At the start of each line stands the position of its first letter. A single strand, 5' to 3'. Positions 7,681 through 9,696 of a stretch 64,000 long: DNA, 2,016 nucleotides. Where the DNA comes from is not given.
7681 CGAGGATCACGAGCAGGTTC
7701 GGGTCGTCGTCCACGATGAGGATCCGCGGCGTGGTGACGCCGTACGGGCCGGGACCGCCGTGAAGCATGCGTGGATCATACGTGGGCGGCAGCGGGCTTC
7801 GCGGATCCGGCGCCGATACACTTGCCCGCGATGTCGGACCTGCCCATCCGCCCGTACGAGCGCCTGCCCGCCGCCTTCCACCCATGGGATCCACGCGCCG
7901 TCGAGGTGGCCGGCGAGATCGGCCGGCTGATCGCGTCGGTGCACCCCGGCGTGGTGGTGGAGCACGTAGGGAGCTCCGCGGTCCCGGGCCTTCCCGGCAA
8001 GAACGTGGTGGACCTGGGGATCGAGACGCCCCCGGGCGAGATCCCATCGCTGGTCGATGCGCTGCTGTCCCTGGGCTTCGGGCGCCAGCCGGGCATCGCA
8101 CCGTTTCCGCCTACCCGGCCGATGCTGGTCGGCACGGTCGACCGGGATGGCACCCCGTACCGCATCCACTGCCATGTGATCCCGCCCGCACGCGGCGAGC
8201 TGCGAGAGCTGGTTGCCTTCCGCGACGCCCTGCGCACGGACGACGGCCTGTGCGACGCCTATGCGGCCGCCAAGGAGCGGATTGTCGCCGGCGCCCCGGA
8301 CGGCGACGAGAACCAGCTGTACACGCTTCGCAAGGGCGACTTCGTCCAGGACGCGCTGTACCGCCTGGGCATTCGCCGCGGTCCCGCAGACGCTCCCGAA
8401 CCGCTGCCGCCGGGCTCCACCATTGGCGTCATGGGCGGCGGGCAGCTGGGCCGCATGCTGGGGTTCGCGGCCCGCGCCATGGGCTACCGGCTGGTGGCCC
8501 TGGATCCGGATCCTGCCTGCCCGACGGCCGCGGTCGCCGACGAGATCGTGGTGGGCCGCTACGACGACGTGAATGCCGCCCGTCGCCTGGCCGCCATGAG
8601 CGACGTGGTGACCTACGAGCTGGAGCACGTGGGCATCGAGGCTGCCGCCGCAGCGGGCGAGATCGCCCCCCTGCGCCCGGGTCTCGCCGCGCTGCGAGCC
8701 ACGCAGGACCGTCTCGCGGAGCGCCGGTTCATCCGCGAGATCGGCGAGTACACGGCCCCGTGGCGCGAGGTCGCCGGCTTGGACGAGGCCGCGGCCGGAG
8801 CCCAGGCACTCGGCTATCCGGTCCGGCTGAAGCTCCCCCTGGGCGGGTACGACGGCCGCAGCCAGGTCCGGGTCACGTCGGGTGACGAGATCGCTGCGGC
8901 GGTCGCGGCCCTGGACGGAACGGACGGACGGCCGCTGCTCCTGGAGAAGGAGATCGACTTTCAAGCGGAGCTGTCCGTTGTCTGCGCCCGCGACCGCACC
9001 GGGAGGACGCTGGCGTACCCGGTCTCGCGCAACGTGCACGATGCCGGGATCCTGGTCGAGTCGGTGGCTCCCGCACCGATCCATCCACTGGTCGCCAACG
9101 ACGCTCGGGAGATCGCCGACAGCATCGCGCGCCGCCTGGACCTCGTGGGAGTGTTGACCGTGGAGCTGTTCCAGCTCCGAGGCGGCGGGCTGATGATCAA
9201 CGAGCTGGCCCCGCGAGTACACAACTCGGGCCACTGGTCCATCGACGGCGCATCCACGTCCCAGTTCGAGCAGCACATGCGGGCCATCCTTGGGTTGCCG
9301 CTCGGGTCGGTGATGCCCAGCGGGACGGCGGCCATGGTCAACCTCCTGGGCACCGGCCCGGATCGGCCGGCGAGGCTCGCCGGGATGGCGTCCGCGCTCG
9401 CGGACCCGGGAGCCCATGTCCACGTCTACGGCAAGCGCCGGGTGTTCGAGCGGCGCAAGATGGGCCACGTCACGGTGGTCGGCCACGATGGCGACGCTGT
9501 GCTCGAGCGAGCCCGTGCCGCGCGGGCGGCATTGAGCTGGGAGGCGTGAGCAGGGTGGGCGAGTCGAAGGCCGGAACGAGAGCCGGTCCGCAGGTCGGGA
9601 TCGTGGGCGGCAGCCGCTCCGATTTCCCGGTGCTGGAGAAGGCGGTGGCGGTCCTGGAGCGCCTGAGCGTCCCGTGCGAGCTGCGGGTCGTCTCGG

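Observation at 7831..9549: GrpB-PurK fusion in one reading frame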

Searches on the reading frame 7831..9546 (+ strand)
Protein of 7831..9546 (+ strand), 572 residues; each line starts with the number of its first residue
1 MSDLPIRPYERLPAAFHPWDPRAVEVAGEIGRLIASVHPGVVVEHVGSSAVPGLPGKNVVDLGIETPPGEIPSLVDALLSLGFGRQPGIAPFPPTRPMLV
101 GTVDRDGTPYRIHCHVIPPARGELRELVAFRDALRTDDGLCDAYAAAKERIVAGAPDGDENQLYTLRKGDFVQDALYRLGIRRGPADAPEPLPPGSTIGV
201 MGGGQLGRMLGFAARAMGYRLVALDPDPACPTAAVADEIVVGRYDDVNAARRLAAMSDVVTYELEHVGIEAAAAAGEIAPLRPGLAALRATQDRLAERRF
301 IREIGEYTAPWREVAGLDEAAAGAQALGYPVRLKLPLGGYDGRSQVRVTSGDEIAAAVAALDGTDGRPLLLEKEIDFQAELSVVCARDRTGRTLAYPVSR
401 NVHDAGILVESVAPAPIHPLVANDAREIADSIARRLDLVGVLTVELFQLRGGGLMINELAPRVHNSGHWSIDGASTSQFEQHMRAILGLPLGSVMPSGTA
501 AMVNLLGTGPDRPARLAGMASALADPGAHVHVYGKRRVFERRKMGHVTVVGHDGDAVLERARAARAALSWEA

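Call 3: search_protein_families(library=pfam, proteins=[window:7831-9546:+], max_evalue=0.01)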
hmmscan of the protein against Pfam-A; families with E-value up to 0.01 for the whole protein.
window:7831-9546:+ (572 aa): 6 families
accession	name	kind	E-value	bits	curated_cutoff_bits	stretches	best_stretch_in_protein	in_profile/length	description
PF02222.28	ATP-grasp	-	9.4e-50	169.2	27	1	301-479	3-179/179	ATP-grasp domain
PF22660.2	RS_preATP-grasp-like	-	1.7e-24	86.5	27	1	197-292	3-98/98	Ribonucleotide synthetase preATP-grasp domain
PF04229.20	GrpB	-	2.2e-21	77.1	25.5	1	19-176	7-157/159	GrpB protein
PF17769.7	PurK_C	-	3.5e-17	62.3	22.6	1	500-560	1-56/56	Phosphoribosylaminoimidazole carboxylase C-terminal domain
PF21244.3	PurT_C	-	0.0001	22.2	26.7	1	505-566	6-66/68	PurT, C-terminal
PF02786.22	CPSase_L_D2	-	0.0017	18.4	19.8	1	293-465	1-182/211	Carbamoyl-phosphate synthase L chain, ATP binding domain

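Call 4: search_protein_families(library=ncbifam, proteins=[window:7831-9546:+], max_evalue=0.01)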
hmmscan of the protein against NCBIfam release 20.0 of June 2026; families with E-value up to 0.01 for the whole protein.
window:7831-9546:+ (572 aa): 12 families
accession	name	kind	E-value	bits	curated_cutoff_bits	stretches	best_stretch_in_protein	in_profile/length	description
NF004676.0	PRK06019.1-2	equivalog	7.6e-119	396.9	387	1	190-552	5-358/363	5-(carboxyamino)imidazole ribonucleotide synthase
NF004679.0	PRK06019.1-5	equivalog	2e-112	375.8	326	1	197-568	4-369/376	5-(carboxyamino)imidazole ribonucleotide synthase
NF004675.0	PRK06019.1-1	equivalog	2.4e-107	359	375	1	193-562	7-368/375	5-(carboxyamino)imidazole ribonucleotide synthase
TIGR01161.1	purK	equivalog_domain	8.9e-105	350.9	318.4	1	197-557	1-359/362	5-(carboxyamino)imidazole ribonucleotide synthase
NF004677.0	PRK06019.1-3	equivalog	1.1e-102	343.7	441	1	191-569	7-385/389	5-(carboxyamino)imidazole ribonucleotide synthase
NF004680.0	PRK06019.1-6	equivalog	9.2e-89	297.9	327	1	197-567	19-394/405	5-(carboxyamino)imidazole ribonucleotide synthase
NF004678.0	PRK06019.1-4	equivalog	7.8e-62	209.1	444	1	197-560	3-331/355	5-(carboxyamino)imidazole ribonucleotide synthase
NF006766.0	PRK09288.1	equivalog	4.8e-46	157.3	339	1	199-569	16-391/396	formate-dependent phosphoribosylglycinamide formyltransferase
TIGR01142.1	purT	equivalog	9.3e-36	123.5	502.15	1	200-566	4-375/380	phosphoribosylglycinamide formyltransferase 2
NF002879.0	PRK03333.1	equivalog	8.5e-09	34.9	215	1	31-178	230-383/395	dephospho-CoA kinase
TIGR01369.1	CPSaseII_lrg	equivalog_domain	0.00013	19.8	1027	1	291-464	667-842/1052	carbamoyl-phosphate synthase (glutamine-hydrolyzing) large subunit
NF003671.0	PRK05294.1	equivalog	0.00069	17.3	599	1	286-463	121-304/1058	carbamoyl-phosphate synthase large subunit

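Call 5: find_homologous_proteins(query=window:7831-9546:+, max_evalue=1e-10)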
Query window:7831-9546:+ (572 aa): 6585 proteins with E <= 1e-10 among 8000 candidates; the best 120 are listed.
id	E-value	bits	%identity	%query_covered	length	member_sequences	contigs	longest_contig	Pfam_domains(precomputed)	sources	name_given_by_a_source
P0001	0.0e+0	1263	100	100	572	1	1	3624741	PF17769.8,PF02222.28,PF22660.3,PF04229.21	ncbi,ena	-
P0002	0.0e+0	1102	87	100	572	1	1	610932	PF21244.4,PF17769.8,PF02222.28,PF22660.3,PF04229.21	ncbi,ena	-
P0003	0.0e+0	1059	85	100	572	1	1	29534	PF21244.4,PF17769.8,PF02222.28,PF22660.3,PF04229.21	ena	-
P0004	0.0e+0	1052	83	100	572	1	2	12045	PF21244.4,PF17769.8,PF02222.28,PF22660.3,PF04229.21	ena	-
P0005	0.0e+0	1050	84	100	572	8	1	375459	PF21244.4,PF17769.8,PF02222.28,PF22660.3,PF04229.21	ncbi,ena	-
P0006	0.0e+0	1038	83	100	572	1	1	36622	PF21244.4,PF17769.8,PF02222.28,PF22660.3,PF04229.21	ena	-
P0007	0.0e+0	1035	82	100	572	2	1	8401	PF21244.4,PF17769.8,PF02222.28,PF22660.3,PF04229.21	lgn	-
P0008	0.0e+0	1034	83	100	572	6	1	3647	PF21244.4,PF17769.8,PF02222.28,PF22660.3,PF04229.21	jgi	jgi:5-(carboxyamino)imidazole ribonucleotide synthase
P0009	0.0e+0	1029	83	100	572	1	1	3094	PF21244.4,PF17769.8,PF02222.28,PF22660.3,PF04229.21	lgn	-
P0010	0.0e+0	1028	82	100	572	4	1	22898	PF21244.4,PF17769.8,PF02222.28,PF22660.3,PF04229.21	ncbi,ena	-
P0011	0.0e+0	1022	82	100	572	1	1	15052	PF21244.4,PF17769.8,PF02222.28,PF22660.3,PF04229.21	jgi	jgi:5-(carboxyamino)imidazole ribonucleotide synthase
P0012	0.0e+0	1020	81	100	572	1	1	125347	PF21244.4,PF17769.8,PF02222.28,PF22660.3,PF04229.21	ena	-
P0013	0.0e+0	1019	82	100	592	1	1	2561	PF21244.4,PF17769.8,PF02222.28,PF22660.3,PF04229.21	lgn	-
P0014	0.0e+0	1018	82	100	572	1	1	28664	PF21244.4,PF17769.8,PF02222.28,PF22660.3,PF04229.21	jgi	jgi:5-(carboxyamino)imidazole ribonucleotide synthase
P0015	0.0e+0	1013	81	100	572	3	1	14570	PF21244.4,PF17769.8,PF02222.28,PF22660.3,PF04229.21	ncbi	-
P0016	0.0e+0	1010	82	100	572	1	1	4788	PF21244.4,PF17769.8,PF02222.28,PF22660.3,PF04229.21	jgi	jgi:5-(carboxyamino)imidazole ribonucleotide synthase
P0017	0.0e+0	1010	81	100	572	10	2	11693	PF21244.4,PF17769.8,PF02222.28,PF22660.3,PF04229.21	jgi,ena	-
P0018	3.4e-296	1002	81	100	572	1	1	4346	PF17769.8,PF02222.28,PF22660.3,PF04229.21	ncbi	-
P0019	1.1e-295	1000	81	100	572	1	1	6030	PF21244.4,PF17769.8,PF02222.28,PF22660.3,PF04229.21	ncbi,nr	ncbi:MAG TPA: 5-(carboxyamino)imidazole ribonucleotide synthase [Candidatus Limnocylindrales bacteri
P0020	1.3e-295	1000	80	100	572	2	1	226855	PF21244.4,PF17769.8,PF02222.28,PF22660.3,PF04229.21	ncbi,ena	-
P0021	1.2e-294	996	81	100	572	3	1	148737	PF21244.4,PF17769.8,PF02222.28,PF22660.3,PF04229.21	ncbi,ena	-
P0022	3.8e-294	995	79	100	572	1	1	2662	PF21244.4,PF17769.8,PF02222.28,PF22660.3,PF04229.21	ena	-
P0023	6.6e-294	994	80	100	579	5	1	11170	PF21244.4,PF17769.8,PF02222.28,PF22660.3,PF04229.21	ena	-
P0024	1.8e-293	992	80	100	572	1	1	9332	PF21244.4,PF17769.8,PF02222.28,PF22660.3,PF04229.21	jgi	jgi:5-(carboxyamino)imidazole ribonucleotide synthase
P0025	2.9e-293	992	80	100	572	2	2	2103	PF21244.4,PF17769.8,PF02222.28,PF22660.3,PF04229.21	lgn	-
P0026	5.6e-293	991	80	100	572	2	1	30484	PF21244.4,PF17769.8,PF02222.28,PF22660.3,PF04229.21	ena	-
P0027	5.8e-293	991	79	100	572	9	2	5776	PF21244.4,PF17769.8,PF02222.28,PF22660.3,PF04229.21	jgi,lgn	jgi:5-(carboxyamino)imidazole ribonucleotide synthase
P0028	1.9e-292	989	78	100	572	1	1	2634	PF21244.4,PF17769.8,PF02222.28,PF22660.3,PF04229.21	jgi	jgi:5-(carboxyamino)imidazole ribonucleotide synthase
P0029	6.3e-292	987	78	100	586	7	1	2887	PF21244.4,PF17769.8,PF02222.28,PF22660.3,PF04229.21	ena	-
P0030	6.6e-292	987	80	100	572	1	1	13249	PF21244.4,PF17769.8,PF02222.28,PF22660.3,PF04229.21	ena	-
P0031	6.8e-292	987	79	100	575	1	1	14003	PF17769.8,PF02222.28,PF22660.3,PF04229.21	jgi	jgi:5-(carboxyamino)imidazole ribonucleotide synthase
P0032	1.4e-291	986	79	100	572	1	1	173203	PF21244.4,PF17769.8,PF02222.28,PF22660.3,PF04229.21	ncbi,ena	-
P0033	1.6e-291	986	79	100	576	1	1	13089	PF21244.4,PF17769.8,PF02222.28,PF22660.3,PF04229.21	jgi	jgi:5-(carboxyamino)imidazole ribonucleotide synthase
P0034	2.2e-291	986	78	100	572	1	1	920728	PF17769.8,PF02222.28,PF22660.3,PF04229.21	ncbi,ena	-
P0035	1.2e-290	983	78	100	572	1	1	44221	PF21244.4,PF17769.8,PF02222.28,PF22660.3,PF04229.21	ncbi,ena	-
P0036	2.3e-290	982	79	100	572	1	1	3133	PF21244.4,PF17769.8,PF02222.28,PF22660.3,PF04229.21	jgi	jgi:5-(carboxyamino)imidazole ribonucleotide synthase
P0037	1.8e-289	979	78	100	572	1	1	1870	PF21244.4,PF17769.8,PF02222.28,PF22660.3,PF04229.21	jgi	jgi:5-(carboxyamino)imidazole ribonucleotide synthase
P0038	2.8e-289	979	80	100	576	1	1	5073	PF21244.4,PF17769.8,PF02222.28,PF22660.3,PF04229.21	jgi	jgi:5-(carboxyamino)imidazole ribonucleotide synthase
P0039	3.1e-289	979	79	100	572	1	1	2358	PF21244.4,PF17769.8,PF02222.28,PF22660.3,PF04229.21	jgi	jgi:5-(carboxyamino)imidazole ribonucleotide synthase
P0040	1.7e-288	976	77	100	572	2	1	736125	PF21244.4,PF17769.8,PF02222.28,PF22660.3,PF04229.21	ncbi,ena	-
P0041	1.9e-288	976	78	100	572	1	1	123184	PF21244.4,PF17769.8,PF02222.28,PF22660.3,PF04229.21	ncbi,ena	-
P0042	5.5e-288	974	78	100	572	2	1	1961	PF17769.8,PF02222.28,PF22660.3,PF04229.21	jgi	jgi:5-(carboxyamino)imidazole ribonucleotide synthase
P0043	1.9e-287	973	87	90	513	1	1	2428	PF21244.4,PF17769.8,PF02222.28,PF22660.3,PF04229.21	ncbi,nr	ncbi:MAG: 5-(carboxyamino)imidazole ribonucleotide synthase, partial [Chloroflexi bacterium]|nr:5-(c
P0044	2.3e-287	972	77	100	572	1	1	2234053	PF21244.4,PF17769.8,PF02222.28,PF22660.3,PF04229.21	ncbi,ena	-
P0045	2.8e-287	972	77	100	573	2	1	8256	PF21244.4,PF17769.8,PF02222.28,PF22660.3,PF04229.21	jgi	jgi:5-(carboxyamino)imidazole ribonucleotide synthase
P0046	5.5e-287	971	78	100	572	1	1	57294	PF21244.4,PF17769.8,PF02222.28,PF22660.3,PF04229.21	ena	-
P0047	7.8e-287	971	77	100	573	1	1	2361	PF21244.4,PF17769.8,PF02222.28,PF22660.3,PF04229.21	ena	-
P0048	1.6e-286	970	78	100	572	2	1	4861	PF21244.4,PF17769.8,PF02222.28,PF22660.3,PF04229.21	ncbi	ncbi:MAG: 5-(carboxyamino)imidazole ribonucleotide synthase [Candidatus Limnocylindrales bacterium]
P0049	2.2e-286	969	77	100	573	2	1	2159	PF21244.4,PF17769.8,PF02222.28,PF22660.3,PF04229.21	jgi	jgi:5-(carboxyamino)imidazole ribonucleotide synthase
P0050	2.3e-286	969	76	100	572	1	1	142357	PF21244.4,PF17769.8,PF02222.28,PF22660.3,PF04229.21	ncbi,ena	-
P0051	3.7e-286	968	77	100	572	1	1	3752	PF21244.4,PF17769.8,PF02222.28,PF22660.3,PF04229.21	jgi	jgi:5-(carboxyamino)imidazole ribonucleotide synthase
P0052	5.2e-286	968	78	100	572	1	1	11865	PF21244.4,PF17769.8,PF02222.28,PF22660.3,PF04229.21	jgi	jgi:5-(carboxyamino)imidazole ribonucleotide synthase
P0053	7.1e-286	967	76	100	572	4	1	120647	PF21244.4,PF17769.8,PF02222.28,PF22660.3,PF04229.21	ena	-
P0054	4.3e-285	965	77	100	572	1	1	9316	PF21244.4,PF17769.8,PF02222.28,PF22660.3,PF04229.21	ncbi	-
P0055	4.6e-285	965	77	100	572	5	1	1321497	PF21244.4,PF17769.8,PF02222.28,PF22660.3,PF04229.21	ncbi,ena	-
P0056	3.6e-284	962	77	100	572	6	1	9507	PF21244.4,PF17769.8,PF02222.28,PF22660.3,PF04229.21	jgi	jgi:5-(carboxyamino)imidazole ribonucleotide synthase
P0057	3.8e-284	962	77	100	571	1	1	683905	PF21244.4,PF17769.8,PF02222.28,PF22660.3,PF04229.21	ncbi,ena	-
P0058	8.1e-284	961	77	100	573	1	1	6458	PF21244.4,PF17769.8,PF02222.28,PF22660.3,PF04229.21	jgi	jgi:5-(carboxyamino)imidazole ribonucleotide synthase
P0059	9.7e-284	960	77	100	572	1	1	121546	PF21244.4,PF17769.8,PF02222.28,PF22660.3,PF04229.21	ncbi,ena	-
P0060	1.2e-283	960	78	100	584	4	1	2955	PF17769.8,PF02222.28,PF22660.3,PF04229.21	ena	-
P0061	1.9e-283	959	79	100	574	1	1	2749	PF21244.4,PF17769.8,PF02222.28,PF22660.3,PF04229.21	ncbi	-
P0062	2.1e-283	959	77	100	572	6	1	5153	PF21244.4,PF17769.8,PF02222.28,PF22660.3,PF04229.21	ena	-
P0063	3.4e-283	959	77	100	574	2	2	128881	PF21244.4,PF17769.8,PF02222.28,PF22660.3,PF04229.21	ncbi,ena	-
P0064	8.1e-283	957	78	100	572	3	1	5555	PF21244.4,PF17769.8,PF02222.28,PF22660.3,PF04229.21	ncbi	ncbi:MAG: 5-(carboxyamino)imidazole ribonucleotide synthase [Chloroflexota bacterium]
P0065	1.5e-282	956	74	100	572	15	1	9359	PF21244.4,PF17769.8,PF02222.28,PF22660.3,PF04229.21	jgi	jgi:5-(carboxyamino)imidazole ribonucleotide synthase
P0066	1.8e-282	956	76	100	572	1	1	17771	PF21244.4,PF17769.8,PF02222.28,PF22660.3,PF04229.21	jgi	jgi:5-(carboxyamino)imidazole ribonucleotide synthase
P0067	1.9e-282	956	77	100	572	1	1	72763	PF17769.8,PF02222.28,PF22660.3,PF04229.21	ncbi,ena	-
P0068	2.0e-282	956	77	100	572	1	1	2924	PF21244.4,PF17769.8,PF02222.28,PF22660.3,PF04229.21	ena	-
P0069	2.6e-282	956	77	100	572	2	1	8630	PF21244.4,PF17769.8,PF02222.28,PF22660.3,PF04229.21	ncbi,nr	ncbi:MAG TPA: 5-(carboxyamino)imidazole ribonucleotide synthase [Candidatus Limnocylindrales bacteri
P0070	8.0e-282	954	76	100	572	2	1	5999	PF21244.4,PF17769.8,PF02222.28,PF22660.3,PF04229.21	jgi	jgi:5-(carboxyamino)imidazole ribonucleotide synthase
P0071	1.2e-281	953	76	100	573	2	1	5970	PF21244.4,PF17769.8,PF02222.28,PF22660.3,PF04229.21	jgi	jgi:5-(carboxyamino)imidazole ribonucleotide synthase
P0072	1.8e-281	953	77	96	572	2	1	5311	PF21244.4,PF17769.8,PF02222.28,PF22660.3,PF04229.21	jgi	jgi:5-(carboxyamino)imidazole ribonucleotide synthase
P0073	2.0e-281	953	77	100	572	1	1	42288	PF21244.4,PF17769.8,PF02222.28,PF22660.3,PF04229.21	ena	-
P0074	1.2e-280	950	75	100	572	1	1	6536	PF21244.4,PF17769.8,PF02222.28,PF22660.3,PF04229.21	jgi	jgi:5-(carboxyamino)imidazole ribonucleotide synthase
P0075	1.7e-280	950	77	100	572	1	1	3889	PF21244.4,PF17769.8,PF02222.28,PF22660.3,PF04229.21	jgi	jgi:5-(carboxyamino)imidazole ribonucleotide synthase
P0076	8.8e-280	947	77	100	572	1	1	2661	PF21244.4,PF17769.8,PF02222.28,PF22660.3,PF04229.21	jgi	jgi:5-(carboxyamino)imidazole ribonucleotide synthase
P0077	1.7e-279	946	76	100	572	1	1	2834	PF21244.4,PF17769.8,PF02222.28,PF22660.3,PF04229.21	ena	-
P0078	7.3e-279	944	76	100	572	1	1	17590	PF21244.4,PF17769.8,PF02222.28,PF22660.3,PF04229.21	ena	-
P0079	7.7e-279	944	76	96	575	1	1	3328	PF17769.8,PF02222.28,PF22660.3,PF04229.21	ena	-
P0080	1.3e-278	943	76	100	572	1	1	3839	PF21244.4,PF17769.8,PF02222.28,PF22660.3,PF04229.21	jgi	jgi:5-(carboxyamino)imidazole ribonucleotide synthase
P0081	3.0e-278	942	77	100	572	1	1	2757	PF21244.4,PF17769.8,PF02222.28,PF22660.3,PF04229.21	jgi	jgi:5-(carboxyamino)imidazole ribonucleotide synthase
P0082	3.2e-278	942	76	100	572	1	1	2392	PF21244.4,PF17769.8,PF02222.28,PF22660.3,PF04229.21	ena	-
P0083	3.5e-278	942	76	100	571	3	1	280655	PF21244.4,PF17769.8,PF02222.28,PF22660.3,PF04229.21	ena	-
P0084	5.9e-278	941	78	96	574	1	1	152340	PF17769.8,PF02222.28,PF22660.3,PF04229.21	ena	-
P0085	1.8e-277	940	76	100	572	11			PF21244.4,PF17769.8,PF02222.28,PF22660.3,PF04229.21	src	-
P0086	1.8e-277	940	75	100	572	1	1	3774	PF21244.4,PF17769.8,PF02222.28,PF22660.3,PF04229.21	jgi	jgi:5-(carboxyamino)imidazole ribonucleotide synthase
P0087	4.2e-277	938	76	100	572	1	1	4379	PF21244.4,PF17769.8,PF02222.28,PF22660.3,PF04229.21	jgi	jgi:5-(carboxyamino)imidazole ribonucleotide synthase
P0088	4.7e-277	938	74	100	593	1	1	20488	PF21244.4,PF17769.8,PF02222.28,PF22660.3,PF04229.21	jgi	jgi:5-(carboxyamino)imidazole ribonucleotide synthase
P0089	2.4e-276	936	75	100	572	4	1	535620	PF17769.8,PF02222.28,PF22660.3,PF04229.21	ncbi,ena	-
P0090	2.6e-276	936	76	100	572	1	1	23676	PF21244.4,PF17769.8,PF02222.28,PF22660.3,PF04229.21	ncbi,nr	ncbi:MAG TPA: 5-(carboxyamino)imidazole ribonucleotide synthase [Candidatus Limnocylindrales bacteri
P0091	3.2e-276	936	75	100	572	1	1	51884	PF21244.4,PF17769.8,PF02222.28,PF22660.3,PF04229.21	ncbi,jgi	ncbi:MAG TPA: 5-(carboxyamino)imidazole ribonucleotide synthase [Candidatus Limnocylindrales bacteri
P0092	6.9e-276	934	76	100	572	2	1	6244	PF21244.4,PF17769.8,PF02222.28,PF02826.26,PF22660.3,PF04229.21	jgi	jgi:5-(carboxyamino)imidazole ribonucleotide synthase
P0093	1.3e-275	934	74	97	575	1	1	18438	PF21244.4,PF17769.8,PF02222.28,PF22660.3,PF04229.21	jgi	jgi:5-(carboxyamino)imidazole ribonucleotide synthase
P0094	2.0e-275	933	76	100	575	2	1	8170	PF21244.4,PF17769.8,PF02222.28,PF22660.3,PF04229.21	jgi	-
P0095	2.3e-275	933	75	100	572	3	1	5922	PF21244.4,PF17769.8,PF02222.28,PF22660.3,PF04229.21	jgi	jgi:5-(carboxyamino)imidazole ribonucleotide synthase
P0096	6.3e-275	931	75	100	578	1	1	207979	PF21244.4,PF17769.8,PF02222.28,PF22660.3,PF04229.21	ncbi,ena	-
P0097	6.8e-275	931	75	100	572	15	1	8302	PF21244.4,PF17769.8,PF02222.28,PF22660.3,PF04229.21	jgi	jgi:5-(carboxyamino)imidazole ribonucleotide synthase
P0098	9.4e-275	931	76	100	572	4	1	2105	PF21244.4,PF17769.8,PF02222.28,PF22660.3,PF04229.21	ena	-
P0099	1.1e-274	930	75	100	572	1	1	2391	PF21244.4,PF17769.8,PF02222.28,PF22660.3,PF04229.21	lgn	-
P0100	9.3e-274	927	75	100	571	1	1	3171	PF17769.8,PF02222.28,PF22660.3,PF04229.21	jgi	jgi:5-(carboxyamino)imidazole ribonucleotide synthase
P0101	1.6e-273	927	75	100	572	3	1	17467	PF21244.4,PF17769.8,PF02222.28,PF22660.3,PF04229.21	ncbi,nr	ncbi:MAG TPA: 5-(carboxyamino)imidazole ribonucleotide synthase [Candidatus Limnocylindrales bacteri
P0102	2.7e-272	923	74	100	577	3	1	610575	PF21244.4,PF17769.8,PF02222.28,PF22660.3,PF04229.21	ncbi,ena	-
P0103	3.3e-272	922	80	92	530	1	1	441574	PF21244.4,PF17769.8,PF02222.28,PF22660.3,PF04229.21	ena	-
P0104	1.1e-270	917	73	100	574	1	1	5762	PF17769.8,PF02222.28,PF22660.3,PF04229.21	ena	-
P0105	5.6e-270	915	73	100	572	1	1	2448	PF21244.4,PF17769.8,PF02222.28,PF22660.3,PF04229.21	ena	-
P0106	1.0e-269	914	74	100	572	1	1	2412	PF21244.4,PF17769.8,PF02222.28,PF22660.3,PF04229.21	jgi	jgi:5-(carboxyamino)imidazole ribonucleotide synthase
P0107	5.6e-269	912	74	100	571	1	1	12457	PF21244.4,PF17769.8,PF02222.28,PF22660.3,PF04229.21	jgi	jgi:5-(carboxyamino)imidazole ribonucleotide synthase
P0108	2.9e-268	909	79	91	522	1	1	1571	PF21244.4,PF17769.8,PF02222.28,PF22660.3,PF04229.21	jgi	-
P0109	3.8e-268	909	74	100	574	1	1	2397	PF21244.4,PF17769.8,PF02222.28,PF22660.3,PF04229.21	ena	-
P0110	4.0e-268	909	74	100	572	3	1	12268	PF17769.8,PF02222.28,PF22660.3,PF04229.21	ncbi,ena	-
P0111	2.3e-267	906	73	100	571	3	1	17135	PF21244.4,PF17769.8,PF02222.28,PF22660.3,PF04229.21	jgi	jgi:5-(carboxyamino)imidazole ribonucleotide synthase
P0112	6.3e-266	902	72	100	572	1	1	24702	PF21244.4,PF17769.8,PF02222.28,PF22660.3,PF04229.21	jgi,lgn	jgi:5-(carboxyamino)imidazole ribonucleotide synthase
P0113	4.9e-261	885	72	100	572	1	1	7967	PF21244.4,PF17769.8,PF02222.28,PF22660.3,PF04229.21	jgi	-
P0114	1.2e-260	884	73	100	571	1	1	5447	PF17769.8,PF02222.28,PF22660.3,PF04229.21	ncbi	-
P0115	2.9e-260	883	72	100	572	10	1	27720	PF21244.4,PF17769.8,PF02222.28,PF22660.3,PF04229.21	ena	-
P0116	1.4e-258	877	77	93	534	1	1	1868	PF21244.4,PF17769.8,PF02222.28,PF22660.3,PF04229.21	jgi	jgi:5-(carboxyamino)imidazole ribonucleotide synthase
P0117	1.4e-257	874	70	100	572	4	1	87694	PF21244.4,PF17769.8,PF02222.28,PF22660.3,PF04229.21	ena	-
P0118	2.6e-257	873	72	98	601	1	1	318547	PF21244.4,PF17769.8,PF02222.28,PF22660.3,PF04229.21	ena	-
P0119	3.3e-257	873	72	100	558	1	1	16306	PF17769.8,PF02222.28,PF22660.3,PF04229.21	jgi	jgi:5-(carboxyamino)imidazole ribonucleotide synthase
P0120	1.3e-255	867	70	96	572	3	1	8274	PF17769.8,PF02222.28,PF22660.3,PF04229.21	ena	-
